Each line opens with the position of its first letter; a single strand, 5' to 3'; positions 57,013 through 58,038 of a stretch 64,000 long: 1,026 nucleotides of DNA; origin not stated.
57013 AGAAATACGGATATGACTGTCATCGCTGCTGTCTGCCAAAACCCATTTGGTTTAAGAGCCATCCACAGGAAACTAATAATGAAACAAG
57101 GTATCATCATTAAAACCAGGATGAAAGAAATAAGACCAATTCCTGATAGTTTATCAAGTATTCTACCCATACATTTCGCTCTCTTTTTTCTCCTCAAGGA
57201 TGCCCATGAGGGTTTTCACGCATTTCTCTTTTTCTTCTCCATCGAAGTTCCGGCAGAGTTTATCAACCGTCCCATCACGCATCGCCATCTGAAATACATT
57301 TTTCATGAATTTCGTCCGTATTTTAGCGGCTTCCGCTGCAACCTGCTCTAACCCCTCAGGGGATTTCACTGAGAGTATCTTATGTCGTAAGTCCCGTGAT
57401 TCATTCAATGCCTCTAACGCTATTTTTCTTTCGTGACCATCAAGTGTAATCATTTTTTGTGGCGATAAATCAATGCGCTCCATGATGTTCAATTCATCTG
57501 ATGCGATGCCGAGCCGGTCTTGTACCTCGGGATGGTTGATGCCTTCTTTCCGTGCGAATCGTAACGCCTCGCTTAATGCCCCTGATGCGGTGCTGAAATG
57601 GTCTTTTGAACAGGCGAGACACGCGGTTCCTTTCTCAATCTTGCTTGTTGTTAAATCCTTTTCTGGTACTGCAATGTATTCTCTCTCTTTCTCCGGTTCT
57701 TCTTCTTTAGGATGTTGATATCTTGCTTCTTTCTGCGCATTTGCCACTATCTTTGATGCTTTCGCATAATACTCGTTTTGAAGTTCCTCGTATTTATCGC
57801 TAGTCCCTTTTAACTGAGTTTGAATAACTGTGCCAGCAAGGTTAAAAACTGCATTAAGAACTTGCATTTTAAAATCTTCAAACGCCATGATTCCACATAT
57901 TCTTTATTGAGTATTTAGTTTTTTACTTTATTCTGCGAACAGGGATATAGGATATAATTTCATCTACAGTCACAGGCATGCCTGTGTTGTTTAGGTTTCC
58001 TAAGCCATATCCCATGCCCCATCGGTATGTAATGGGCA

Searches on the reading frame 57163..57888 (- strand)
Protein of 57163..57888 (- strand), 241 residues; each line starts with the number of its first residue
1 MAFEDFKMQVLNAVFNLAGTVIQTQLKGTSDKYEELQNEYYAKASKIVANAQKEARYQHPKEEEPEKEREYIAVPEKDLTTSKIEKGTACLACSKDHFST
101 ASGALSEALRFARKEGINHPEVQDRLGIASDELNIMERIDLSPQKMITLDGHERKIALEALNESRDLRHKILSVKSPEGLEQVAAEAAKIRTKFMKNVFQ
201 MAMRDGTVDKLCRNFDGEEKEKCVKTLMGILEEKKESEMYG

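Call 41: search_protein_families(library=pfam, max_evalue=0.001, proteins=[window:57163-57888:-])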
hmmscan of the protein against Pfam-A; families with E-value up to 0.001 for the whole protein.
window:57163-57888:- (241 aa): 0 families

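Call 68: search_protein_families(library=phrogs, max_evalue=0.01, proteins=[window:57163-57888:-])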
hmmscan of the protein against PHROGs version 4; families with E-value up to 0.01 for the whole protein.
window:57163-57888:- (241 aa): 1 family
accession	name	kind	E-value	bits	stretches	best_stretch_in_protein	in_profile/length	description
phrog_7416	-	unknown function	0.00036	21.7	1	128-208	22-105/109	-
